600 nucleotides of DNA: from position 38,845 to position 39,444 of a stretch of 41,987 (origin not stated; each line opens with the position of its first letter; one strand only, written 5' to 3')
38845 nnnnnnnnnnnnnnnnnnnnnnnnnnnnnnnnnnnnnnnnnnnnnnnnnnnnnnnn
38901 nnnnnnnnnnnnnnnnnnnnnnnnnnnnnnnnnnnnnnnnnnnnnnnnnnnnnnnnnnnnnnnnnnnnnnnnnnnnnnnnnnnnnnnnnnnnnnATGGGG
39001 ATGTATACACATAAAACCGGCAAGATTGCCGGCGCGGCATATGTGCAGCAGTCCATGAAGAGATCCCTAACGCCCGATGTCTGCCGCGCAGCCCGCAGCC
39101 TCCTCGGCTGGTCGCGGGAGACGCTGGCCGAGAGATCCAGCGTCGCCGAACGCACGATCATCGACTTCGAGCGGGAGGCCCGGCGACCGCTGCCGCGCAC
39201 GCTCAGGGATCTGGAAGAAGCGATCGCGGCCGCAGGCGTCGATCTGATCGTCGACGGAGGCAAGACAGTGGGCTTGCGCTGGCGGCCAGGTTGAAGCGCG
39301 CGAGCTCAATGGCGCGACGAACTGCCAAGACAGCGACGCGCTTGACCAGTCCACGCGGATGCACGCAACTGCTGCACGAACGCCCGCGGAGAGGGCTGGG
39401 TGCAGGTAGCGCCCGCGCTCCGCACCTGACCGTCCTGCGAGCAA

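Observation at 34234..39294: Non-canonical core: tniQ leads a translationally coupled tniQ-tnsA-tnsB-tnsC operon, with one selector and no tnsE or CRISPR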

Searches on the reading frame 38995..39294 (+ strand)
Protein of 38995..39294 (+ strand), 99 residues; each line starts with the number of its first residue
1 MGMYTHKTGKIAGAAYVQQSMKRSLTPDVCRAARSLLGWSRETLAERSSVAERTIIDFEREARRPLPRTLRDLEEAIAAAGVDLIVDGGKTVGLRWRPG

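Call 3: search_protein_families(library=pfam, proteins=[window:38995-39294:+], max_evalue=0.01)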
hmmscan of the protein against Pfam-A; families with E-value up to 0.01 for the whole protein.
window:38995-39294:+ (99 aa): 3 families
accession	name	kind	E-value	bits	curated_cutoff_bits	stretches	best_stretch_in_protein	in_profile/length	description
PF01381.28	HTH_3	-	7.4e-06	26.4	23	1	31-76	2-47/55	Helix-turn-helix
PF13560.12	HTH_31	-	0.0013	19.4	27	1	31-82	7-59/64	Helix-turn-helix domain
PF13413.12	HTH_25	-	0.0025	18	24.6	1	30-67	2-39/62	Helix-turn-helix domain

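Call 4: search_protein_families(library=ncbifam, proteins=[window:38995-39294:+], max_evalue=0.01)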
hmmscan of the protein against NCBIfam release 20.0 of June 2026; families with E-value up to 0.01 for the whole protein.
window:38995-39294:+ (99 aa): 3 families
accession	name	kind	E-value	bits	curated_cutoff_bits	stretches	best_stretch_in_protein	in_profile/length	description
TIGR00270.2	TIGR00270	equivalog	0.001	18.9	110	1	28-77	78-127/159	multiprotein bridging factor aMBF1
NF052239.1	antitox_spr1629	equivalog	0.0012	18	335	1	32-75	9-52/377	spr1629 family repressor/antitoxin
TIGR03070.1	couple_hipB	subfamily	0.0028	17.6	71.65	1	31-61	8-38/58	type II toxin-antitoxin system Y4mF family antitoxin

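Call 54: find_homologous_proteins(query=window:39055-39294:+, max_evalue=0.00001)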
Query window:39055-39294:+ (79 aa): 3 proteins with E <= 0.00001 among 9 candidates.
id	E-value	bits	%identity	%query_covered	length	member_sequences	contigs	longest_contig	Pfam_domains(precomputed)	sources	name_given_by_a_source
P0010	2.5e-43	163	100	100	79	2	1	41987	PF01381.29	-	-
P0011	1.7e-17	81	62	86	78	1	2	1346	PF01381.29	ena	-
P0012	1.6e-14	71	54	96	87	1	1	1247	-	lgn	-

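Call 55: find_encoding_contigs(protein=P0011, flank=3000, max_places=3)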
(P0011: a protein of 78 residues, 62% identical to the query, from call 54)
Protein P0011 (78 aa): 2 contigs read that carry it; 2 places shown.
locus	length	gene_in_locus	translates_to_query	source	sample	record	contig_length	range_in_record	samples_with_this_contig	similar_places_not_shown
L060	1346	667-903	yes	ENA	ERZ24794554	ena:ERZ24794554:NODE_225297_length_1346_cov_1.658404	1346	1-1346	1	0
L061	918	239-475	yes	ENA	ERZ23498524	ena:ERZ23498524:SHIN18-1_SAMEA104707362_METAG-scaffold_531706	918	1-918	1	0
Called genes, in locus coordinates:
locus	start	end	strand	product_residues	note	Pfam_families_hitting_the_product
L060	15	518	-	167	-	PF05565:Sipho_Gp157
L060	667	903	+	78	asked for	PF01381:HTH_3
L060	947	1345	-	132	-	?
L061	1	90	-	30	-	?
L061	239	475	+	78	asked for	PF01381:HTH_3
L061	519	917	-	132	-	?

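Call 56: find_encoding_contigs(protein=P0012, flank=3000, max_places=3)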
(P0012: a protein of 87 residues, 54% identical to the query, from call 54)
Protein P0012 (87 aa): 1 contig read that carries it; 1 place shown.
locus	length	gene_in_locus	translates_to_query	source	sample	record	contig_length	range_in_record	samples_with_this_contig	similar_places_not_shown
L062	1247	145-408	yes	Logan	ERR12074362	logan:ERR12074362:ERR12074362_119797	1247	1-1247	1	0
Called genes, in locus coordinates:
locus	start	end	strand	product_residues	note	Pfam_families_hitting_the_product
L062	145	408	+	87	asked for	-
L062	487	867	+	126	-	PF13340:DUF4096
